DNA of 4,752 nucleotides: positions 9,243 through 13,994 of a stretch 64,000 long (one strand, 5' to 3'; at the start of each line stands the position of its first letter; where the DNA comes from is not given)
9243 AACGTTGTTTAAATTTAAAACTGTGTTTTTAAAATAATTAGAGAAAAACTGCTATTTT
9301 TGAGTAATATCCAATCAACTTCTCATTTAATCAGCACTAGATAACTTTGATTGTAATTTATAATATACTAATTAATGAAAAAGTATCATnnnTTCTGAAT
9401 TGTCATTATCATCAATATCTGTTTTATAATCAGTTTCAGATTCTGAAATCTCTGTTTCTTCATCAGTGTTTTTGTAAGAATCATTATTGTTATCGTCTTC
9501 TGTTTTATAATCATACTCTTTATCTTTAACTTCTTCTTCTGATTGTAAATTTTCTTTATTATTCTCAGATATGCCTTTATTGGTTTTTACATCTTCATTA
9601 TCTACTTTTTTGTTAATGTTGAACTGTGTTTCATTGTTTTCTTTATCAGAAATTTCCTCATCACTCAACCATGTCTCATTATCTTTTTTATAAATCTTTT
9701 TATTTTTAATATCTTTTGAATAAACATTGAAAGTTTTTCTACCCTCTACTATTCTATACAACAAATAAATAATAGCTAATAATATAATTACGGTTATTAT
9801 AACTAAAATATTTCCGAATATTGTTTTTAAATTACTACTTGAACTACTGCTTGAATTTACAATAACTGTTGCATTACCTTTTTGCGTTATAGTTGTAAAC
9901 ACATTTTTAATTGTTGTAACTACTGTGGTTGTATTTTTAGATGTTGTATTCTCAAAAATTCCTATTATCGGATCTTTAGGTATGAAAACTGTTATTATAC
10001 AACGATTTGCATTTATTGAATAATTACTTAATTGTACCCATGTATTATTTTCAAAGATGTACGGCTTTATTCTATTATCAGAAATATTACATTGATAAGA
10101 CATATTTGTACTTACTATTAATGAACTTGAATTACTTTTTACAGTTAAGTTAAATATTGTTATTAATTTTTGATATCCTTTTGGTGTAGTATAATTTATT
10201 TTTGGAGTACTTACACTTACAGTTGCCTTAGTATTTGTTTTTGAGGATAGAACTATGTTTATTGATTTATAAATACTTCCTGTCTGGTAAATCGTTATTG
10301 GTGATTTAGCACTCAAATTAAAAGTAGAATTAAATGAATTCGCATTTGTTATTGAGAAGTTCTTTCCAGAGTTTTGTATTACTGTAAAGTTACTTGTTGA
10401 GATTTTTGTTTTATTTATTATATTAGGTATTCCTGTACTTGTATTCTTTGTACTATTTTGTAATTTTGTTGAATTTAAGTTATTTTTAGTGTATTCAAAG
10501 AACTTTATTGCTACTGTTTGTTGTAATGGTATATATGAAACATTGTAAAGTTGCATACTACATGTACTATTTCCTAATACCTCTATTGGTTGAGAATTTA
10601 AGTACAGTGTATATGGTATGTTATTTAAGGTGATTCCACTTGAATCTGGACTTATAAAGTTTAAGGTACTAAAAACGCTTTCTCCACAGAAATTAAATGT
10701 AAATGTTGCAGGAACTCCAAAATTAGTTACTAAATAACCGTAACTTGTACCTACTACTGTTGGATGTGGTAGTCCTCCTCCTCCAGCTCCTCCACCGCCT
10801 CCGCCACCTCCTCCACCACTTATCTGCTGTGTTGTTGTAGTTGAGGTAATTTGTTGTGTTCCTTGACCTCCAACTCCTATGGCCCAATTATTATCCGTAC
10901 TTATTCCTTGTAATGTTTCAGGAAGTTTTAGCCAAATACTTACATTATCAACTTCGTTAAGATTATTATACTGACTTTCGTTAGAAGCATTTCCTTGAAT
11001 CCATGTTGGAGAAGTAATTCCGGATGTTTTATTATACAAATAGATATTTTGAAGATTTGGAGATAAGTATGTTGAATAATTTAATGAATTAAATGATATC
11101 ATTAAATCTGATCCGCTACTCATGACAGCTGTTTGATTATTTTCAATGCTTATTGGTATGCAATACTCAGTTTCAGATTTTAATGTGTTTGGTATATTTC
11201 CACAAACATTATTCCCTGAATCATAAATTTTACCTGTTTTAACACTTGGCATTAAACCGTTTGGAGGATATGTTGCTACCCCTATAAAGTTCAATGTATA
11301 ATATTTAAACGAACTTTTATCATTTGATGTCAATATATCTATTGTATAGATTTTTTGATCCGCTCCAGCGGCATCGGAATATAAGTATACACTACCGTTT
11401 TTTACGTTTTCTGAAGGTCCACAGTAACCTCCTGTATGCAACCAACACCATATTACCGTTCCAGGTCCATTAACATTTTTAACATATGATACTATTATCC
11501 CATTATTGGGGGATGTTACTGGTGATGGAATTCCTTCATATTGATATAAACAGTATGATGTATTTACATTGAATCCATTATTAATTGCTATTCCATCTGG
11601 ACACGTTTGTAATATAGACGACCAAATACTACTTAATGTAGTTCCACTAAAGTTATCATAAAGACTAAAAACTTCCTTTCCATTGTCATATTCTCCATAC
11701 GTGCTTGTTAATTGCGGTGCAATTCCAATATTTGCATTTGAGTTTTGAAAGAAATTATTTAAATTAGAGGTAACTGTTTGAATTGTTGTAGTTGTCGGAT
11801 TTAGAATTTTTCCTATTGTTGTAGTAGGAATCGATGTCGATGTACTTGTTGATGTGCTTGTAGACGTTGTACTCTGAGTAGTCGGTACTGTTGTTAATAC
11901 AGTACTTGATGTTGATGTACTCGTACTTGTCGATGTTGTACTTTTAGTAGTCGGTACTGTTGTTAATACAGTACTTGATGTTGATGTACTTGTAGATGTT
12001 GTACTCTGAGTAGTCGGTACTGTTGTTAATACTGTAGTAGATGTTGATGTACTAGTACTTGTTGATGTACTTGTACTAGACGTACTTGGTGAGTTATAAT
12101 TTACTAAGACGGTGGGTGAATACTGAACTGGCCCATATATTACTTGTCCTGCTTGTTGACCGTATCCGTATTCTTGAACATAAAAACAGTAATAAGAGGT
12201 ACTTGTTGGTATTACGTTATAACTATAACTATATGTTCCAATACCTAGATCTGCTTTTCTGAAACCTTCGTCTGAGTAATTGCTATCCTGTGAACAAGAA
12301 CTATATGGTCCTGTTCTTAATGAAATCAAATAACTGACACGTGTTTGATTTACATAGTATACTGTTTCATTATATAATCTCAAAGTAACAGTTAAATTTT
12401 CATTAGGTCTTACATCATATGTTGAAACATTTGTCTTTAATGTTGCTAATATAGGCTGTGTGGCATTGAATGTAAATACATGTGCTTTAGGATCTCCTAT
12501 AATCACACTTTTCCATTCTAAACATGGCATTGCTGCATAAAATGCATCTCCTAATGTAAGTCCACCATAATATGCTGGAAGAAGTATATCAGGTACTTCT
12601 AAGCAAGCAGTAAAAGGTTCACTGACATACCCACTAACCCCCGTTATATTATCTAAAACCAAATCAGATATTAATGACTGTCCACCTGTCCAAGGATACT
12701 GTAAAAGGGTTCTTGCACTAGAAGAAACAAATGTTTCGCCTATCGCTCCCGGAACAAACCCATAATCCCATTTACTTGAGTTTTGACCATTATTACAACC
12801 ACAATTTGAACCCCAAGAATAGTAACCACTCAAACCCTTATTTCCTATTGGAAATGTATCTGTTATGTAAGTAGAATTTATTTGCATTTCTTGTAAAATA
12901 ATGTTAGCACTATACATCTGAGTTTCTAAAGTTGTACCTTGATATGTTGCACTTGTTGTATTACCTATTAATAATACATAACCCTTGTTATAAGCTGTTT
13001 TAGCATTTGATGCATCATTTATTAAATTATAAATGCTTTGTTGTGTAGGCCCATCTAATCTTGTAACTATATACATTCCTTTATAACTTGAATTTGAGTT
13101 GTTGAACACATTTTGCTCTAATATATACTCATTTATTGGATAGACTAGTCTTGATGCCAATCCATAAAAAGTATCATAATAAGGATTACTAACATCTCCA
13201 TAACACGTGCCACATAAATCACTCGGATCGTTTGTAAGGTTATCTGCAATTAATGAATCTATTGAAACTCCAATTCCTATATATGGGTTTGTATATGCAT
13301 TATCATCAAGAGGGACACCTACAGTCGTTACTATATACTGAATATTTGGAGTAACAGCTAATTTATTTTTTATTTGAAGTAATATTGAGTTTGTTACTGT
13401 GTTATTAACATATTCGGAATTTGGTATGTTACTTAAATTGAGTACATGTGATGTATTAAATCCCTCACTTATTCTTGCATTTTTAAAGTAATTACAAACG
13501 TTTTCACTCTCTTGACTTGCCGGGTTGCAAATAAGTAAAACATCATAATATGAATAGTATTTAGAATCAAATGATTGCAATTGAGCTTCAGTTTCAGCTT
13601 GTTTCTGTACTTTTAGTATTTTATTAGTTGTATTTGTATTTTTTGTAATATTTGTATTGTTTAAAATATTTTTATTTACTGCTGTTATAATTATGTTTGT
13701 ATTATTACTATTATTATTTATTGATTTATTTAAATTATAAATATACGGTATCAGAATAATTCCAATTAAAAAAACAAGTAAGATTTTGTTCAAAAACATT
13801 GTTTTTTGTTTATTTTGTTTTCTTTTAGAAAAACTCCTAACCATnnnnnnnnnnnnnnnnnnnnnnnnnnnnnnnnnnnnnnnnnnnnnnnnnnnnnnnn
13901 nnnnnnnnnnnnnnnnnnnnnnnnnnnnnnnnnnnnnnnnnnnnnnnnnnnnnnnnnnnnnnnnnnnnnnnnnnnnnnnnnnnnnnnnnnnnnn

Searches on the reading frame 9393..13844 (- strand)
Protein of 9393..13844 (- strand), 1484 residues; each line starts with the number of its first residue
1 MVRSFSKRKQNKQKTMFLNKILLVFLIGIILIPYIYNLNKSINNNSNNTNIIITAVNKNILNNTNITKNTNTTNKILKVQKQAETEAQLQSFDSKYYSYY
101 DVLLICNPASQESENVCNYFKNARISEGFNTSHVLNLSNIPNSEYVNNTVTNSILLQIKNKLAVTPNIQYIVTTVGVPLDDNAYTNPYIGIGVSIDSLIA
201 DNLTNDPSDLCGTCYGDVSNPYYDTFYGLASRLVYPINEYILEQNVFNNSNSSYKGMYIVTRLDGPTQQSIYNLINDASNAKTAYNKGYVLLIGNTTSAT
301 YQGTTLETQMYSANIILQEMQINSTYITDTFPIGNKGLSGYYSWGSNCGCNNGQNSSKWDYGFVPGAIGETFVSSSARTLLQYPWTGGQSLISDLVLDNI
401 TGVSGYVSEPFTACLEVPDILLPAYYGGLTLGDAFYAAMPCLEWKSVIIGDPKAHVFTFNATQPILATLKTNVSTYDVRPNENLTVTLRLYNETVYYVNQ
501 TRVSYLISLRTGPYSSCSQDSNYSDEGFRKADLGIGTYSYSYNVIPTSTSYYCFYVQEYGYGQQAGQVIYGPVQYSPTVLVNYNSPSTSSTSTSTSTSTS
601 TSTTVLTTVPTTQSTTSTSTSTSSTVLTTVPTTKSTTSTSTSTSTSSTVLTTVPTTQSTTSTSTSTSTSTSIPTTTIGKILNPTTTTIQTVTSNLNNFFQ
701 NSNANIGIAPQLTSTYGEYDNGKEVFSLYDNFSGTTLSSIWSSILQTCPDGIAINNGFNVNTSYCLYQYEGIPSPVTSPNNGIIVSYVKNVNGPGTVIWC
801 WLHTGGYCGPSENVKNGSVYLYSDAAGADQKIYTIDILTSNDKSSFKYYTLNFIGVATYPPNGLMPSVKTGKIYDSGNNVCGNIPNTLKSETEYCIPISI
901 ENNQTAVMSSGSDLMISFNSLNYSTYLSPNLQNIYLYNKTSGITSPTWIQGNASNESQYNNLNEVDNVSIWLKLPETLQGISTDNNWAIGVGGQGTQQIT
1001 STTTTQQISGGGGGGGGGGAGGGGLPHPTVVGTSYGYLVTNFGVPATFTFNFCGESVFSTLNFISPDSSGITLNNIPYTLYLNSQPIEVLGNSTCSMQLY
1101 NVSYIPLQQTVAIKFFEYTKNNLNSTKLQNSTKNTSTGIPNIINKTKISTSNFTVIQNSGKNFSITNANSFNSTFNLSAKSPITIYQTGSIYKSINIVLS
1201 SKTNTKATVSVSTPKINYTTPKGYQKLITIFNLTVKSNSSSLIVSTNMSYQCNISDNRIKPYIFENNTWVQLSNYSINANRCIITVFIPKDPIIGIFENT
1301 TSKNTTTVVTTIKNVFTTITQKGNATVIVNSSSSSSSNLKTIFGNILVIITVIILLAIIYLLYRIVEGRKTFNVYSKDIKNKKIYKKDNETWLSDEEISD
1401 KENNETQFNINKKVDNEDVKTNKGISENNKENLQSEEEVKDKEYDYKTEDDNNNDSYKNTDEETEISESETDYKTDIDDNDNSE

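Call 8: search_protein_families(library=pfam, proteins=[window:9393-13844:-], max_evalue=1)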
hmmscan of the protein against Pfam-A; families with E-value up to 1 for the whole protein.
window:9393-13844:- (1484 aa): 1 family
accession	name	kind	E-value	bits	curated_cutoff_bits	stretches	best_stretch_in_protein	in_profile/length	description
PF02790.20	COX2_TM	-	0.092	13.4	22.8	1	1330-1369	10-49/88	Cytochrome C oxidase subunit II, transmembrane domain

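Call 10: search_protein_families(library=ncbifam, proteins=[window:9393-13844:-], max_evalue=0.1)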
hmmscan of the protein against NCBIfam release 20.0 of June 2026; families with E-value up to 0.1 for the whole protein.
window:9393-13844:- (1484 aa): 2 families
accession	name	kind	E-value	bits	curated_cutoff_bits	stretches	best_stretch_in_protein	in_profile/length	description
TIGR03790.1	TIGR03790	subfamily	7.3e-25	88.1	67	1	101-444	2-316/316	TIGR03790 family protein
NF040709.1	benzoate_BenM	exception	0.021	14.2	600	1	1084-1126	237-280/299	benzoate utilization transcription regulator BenM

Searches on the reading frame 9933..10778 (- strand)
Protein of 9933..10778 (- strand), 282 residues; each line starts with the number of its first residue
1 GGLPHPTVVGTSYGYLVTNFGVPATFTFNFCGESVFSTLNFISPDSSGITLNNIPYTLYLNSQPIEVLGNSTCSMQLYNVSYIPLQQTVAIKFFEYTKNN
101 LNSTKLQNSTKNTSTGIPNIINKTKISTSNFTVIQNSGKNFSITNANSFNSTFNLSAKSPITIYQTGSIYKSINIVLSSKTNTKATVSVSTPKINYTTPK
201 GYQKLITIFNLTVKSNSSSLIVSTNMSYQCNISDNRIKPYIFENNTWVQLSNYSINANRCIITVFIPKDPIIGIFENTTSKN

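Call 80: predict_structure(alignment_id=A6)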
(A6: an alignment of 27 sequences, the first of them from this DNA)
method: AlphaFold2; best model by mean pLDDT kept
length: 282 residues; sequences in the alignment: 27
mean_pLDDT: 83.9   pTM: 0.56
mean pLDDT of the five models: 83.9, 83.5, 81.6, 81.3, 80.2
residues with pLDDT >= 90: 166; 70-90: 64; 50-70: 26; < 50: 26
segments of 3 or more residues with pLDDT < 50: 99-107, 114-125
pLDDT, mean of each block of 10 residues (from residue 1): 81 94 90 93 97 95 92 95 92 77 46 45 47 62 83 88 81 90 94 83 92 94 93 95 93 91 87 88 49
secondary structure, 60 per line:
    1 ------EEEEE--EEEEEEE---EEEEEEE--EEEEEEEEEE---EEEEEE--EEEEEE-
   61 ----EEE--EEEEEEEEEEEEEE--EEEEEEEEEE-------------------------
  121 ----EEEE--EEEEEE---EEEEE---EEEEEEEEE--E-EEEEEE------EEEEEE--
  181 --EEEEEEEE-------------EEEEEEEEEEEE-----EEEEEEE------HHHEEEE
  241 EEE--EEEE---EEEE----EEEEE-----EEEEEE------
elements in order: E7-11 E14-20 E24-30 E33-42 E46-51 E54-59 E65-67 E70-83 E86-95 E125-128 E131-136 E140-144 E148-156 E161-166 E173-178 E183-190 E204-215 E221-227 E237-243 E246-249 E253-256 E261-265 E271-276

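Call 82: fold_search(model_id=the predicted structure, library=pdb)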
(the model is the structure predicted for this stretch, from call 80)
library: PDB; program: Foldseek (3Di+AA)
matches with E <= 10: 352; with E <= 0.001: 0
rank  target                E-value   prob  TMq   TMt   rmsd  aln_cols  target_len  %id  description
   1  3kbu_D                7.8e-03  1.00  0.31  0.50   5.3       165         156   13  Crystal structure of the ankyrin binding domain of human erythroid beta spectrin (repeats 13-15) in complex with the s (released 2010-02-02)
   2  3kbu_C                1.7e-02  1.00  0.30  0.50   6.2       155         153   14  Crystal structure of the ankyrin binding domain of human erythroid beta spectrin (repeats 13-15) in complex with the s (released 2010-02-02)
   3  6m3p_E                6.4e-02  0.98  0.29  0.21   5.6       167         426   11  Crystal structure of AnkG/beta2-spectrin complex (released 2020-05-13)
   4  6m3p_C                6.7e-02  0.97  0.29  0.21   5.7       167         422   10  Crystal structure of AnkG/beta2-spectrin complex (released 2020-05-13)
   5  4dlo_B                1.0e-01  0.94  0.22  0.19   6.1       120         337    8  Crystal structure of the GAIN and HormR domains of brain angiogenesis inhibitor 3 (BAI3) (released 2012-02-22)
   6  3f59_C                1.1e-01  0.97  0.29  0.47   6.6       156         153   13  Crystal structure of ZU5-ANK, the spectrin binding region of human erythroid ankyrin (released 2009-02-24)
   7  6m3q_E                1.5e-01  0.93  0.30  0.20   5.4       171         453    9  Crystal structure of AnkB/beta4-spectrin complex (released 2020-05-13)
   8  9fqr_Hn               1.9e-01  0.91  0.26  0.14   8.8       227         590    7  96-nm repeat of axonemal doublet microtubules from bovine sperm (released 2025-03-26)
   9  4nw4                  1.9e-01  0.09  0.14  0.14  20.4       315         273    8  Crystal structure of a DUF4822 family protein (EF0375) from Enterococcus faecalis V583 at 1.85 A resolution (released 2014-02-19)
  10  3rqb_B                1.9e-01  0.07  0.09  0.10  21.5       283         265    7  Crystal Structure of Conserved Protein of Unknown Function with Hot dog Fold from Alicyclobacillus acidocaldarius (released 2011-05-18)
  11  8v3w_H                1.9e-01  0.04  0.11  0.06  19.6       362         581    7  CryoEM Structure of Diffocin - precontracted - Baseplate - focused refinement on triplex region (released 2024-08-28)
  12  4d8o                  2.4e-01  0.41  0.30  0.18  17.3       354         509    6  Crystal Structure of the ankyrin-B ZU5-ZU5-UPA-DD tandem (released 2012-03-28)
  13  5b2g_D                2.5e-01  0.18  0.12  0.22  15.8       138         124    9  Crystal structure of human claudin-4 in complex with C-terminal fragment of Clostridium perfringens enterotoxin (released 2016-10-05)
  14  3rqb_A                2.5e-01  0.06  0.10  0.11  21.7       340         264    6  Crystal Structure of Conserved Protein of Unknown Function with Hot dog Fold from Alicyclobacillus acidocaldarius (released 2011-05-18)
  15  3wfa_B                2.6e-01  0.04  0.11  0.06  22.1       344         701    7  Catalytic role of the calcium ion in GH97 inverting glycoside hydrolase (released 2014-07-16)
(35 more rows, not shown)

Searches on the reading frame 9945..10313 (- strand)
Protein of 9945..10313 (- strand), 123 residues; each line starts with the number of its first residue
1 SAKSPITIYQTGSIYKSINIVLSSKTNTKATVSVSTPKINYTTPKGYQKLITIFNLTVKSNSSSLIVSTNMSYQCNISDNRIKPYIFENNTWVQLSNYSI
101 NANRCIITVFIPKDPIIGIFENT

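Call 50: search_protein_families(library=pfam, alignment_id=A4, max_evalue=0.1)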
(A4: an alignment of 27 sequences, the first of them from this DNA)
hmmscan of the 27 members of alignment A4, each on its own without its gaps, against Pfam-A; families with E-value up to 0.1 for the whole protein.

A. member 1, seq(123 aa): 0 families

B. families by the number of members that match (of 27 scanned): 4 families
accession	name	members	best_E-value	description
PF15338.11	TPIP1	1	0.037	p53-regulated apoptosis-inducing protein 1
PF05784.16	Herpes_UL82_83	1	0.053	Betaherpesvirus UL82/83 protein N terminus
PF21633.3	MOV-10_Ig-like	1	0.056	Helicase MOV-10, Ig-like domain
PF25230.1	DUF7846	1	0.078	Domain of unknown function (DUF7846)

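Call 51: search_protein_families(library=ncbifam, alignment_id=A4, max_evalue=0.1)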
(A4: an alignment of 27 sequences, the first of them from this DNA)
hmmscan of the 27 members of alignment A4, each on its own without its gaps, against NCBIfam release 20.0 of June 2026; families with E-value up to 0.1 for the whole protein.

A. member 1, seq(123 aa): 0 families

B. families by the number of members that match (of 27 scanned): 6 families
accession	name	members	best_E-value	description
NF050048.1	S_layer_VapA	1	0.00012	VapA family S-layer protein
NF041766.1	choice_anch_U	1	0.019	choice-of-anchor U domain-containing protein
NF033167.1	lipo_LIC11695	1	0.019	LIC_11695 family lipoprotein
NF040604.2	HacB_Meth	1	0.059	homoaconitase small subunit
NF012211.1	tand_rpt_95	1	0.065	tandem-95 repeat protein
NF035941.1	GBS_alph_likeN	1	0.067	alpha-like surface protein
